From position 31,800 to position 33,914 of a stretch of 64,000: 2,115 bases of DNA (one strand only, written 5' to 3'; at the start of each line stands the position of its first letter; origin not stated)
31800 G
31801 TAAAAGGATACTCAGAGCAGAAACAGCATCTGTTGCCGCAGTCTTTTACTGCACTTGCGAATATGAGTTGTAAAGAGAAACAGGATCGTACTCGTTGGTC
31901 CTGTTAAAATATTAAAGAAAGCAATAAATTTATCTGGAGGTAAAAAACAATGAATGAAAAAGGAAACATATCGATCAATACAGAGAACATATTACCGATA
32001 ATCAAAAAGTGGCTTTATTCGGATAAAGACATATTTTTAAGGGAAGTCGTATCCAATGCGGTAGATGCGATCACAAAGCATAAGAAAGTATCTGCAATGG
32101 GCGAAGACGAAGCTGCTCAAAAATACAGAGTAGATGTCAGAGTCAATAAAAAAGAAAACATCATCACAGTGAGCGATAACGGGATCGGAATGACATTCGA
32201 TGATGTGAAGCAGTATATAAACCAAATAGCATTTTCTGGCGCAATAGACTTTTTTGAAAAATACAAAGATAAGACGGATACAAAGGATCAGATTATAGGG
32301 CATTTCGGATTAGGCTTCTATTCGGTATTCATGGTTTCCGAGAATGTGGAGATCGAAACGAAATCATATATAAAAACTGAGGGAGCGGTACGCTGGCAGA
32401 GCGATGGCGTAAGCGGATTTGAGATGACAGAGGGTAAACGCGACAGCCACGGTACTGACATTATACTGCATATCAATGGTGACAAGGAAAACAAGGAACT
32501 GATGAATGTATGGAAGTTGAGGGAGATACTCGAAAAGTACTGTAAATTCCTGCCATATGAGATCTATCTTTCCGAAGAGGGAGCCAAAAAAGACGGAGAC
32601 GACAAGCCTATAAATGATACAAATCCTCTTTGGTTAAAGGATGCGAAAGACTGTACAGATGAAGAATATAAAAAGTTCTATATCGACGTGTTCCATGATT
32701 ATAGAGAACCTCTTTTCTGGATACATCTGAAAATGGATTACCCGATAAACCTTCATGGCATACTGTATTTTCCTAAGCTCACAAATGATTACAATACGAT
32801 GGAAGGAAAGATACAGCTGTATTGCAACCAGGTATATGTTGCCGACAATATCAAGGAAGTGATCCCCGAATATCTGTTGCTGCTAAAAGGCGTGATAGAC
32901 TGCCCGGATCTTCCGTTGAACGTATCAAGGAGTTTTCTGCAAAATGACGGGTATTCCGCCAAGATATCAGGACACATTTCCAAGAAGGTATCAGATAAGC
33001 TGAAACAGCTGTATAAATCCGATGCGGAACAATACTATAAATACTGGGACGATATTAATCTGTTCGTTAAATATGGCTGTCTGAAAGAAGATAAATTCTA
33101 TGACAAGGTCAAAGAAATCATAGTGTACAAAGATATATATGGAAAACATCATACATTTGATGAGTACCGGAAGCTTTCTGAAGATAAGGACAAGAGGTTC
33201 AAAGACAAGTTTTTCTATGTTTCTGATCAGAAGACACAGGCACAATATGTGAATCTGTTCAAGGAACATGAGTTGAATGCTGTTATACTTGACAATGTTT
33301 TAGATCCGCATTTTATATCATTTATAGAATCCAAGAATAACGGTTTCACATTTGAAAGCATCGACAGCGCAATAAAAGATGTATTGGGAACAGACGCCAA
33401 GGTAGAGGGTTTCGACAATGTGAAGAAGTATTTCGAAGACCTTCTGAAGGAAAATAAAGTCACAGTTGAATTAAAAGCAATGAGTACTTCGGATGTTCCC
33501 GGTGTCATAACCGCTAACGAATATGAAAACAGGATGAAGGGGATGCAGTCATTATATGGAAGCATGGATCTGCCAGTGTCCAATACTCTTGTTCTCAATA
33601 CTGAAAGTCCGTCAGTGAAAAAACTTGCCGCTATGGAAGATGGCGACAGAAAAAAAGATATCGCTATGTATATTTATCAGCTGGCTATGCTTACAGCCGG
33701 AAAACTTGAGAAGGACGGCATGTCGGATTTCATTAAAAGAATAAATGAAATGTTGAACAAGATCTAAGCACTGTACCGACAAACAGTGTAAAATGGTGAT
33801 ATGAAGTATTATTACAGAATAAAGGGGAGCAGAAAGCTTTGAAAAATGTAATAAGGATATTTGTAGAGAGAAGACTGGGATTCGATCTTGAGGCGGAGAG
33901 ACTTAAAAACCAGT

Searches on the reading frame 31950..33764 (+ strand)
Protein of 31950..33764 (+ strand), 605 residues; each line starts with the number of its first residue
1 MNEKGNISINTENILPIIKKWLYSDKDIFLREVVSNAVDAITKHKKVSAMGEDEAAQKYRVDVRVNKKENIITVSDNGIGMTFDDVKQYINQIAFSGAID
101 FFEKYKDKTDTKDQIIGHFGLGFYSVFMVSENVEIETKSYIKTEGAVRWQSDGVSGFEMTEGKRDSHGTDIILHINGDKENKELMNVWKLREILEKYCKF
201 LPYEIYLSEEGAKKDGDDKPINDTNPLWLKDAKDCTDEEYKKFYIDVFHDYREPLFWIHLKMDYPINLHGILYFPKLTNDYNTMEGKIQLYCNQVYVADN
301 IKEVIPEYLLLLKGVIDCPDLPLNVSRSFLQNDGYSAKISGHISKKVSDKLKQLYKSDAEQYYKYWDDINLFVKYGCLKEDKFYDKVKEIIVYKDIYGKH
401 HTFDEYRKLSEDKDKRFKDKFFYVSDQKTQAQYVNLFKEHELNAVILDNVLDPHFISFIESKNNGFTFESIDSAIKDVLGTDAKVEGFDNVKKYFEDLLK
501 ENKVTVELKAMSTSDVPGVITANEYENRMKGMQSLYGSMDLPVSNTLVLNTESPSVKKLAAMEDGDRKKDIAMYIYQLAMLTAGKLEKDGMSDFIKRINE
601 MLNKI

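Call 24: search_protein_families(library=pfam, proteins=[window:31950-33764:+], max_evalue=0.00001)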
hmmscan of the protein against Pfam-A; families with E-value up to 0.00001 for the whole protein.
window:31950-33764:+ (605 aa): 3 families
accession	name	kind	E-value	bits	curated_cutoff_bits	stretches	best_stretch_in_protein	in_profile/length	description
PF00183.23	HSP90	-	4.2e-47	161.7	24.4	1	217-604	78-488/518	Hsp90 protein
PF02518.31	HATPase_c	-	1.2e-09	39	26.4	1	28-134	4-88/111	Histidine kinase-, DNA gyrase B-, and HSP90-like ATPase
PF13589.12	HATPase_c_3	-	3.7e-09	37.2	25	1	30-149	7-103/137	Histidine kinase-, DNA gyrase B-, and HSP90-like ATPase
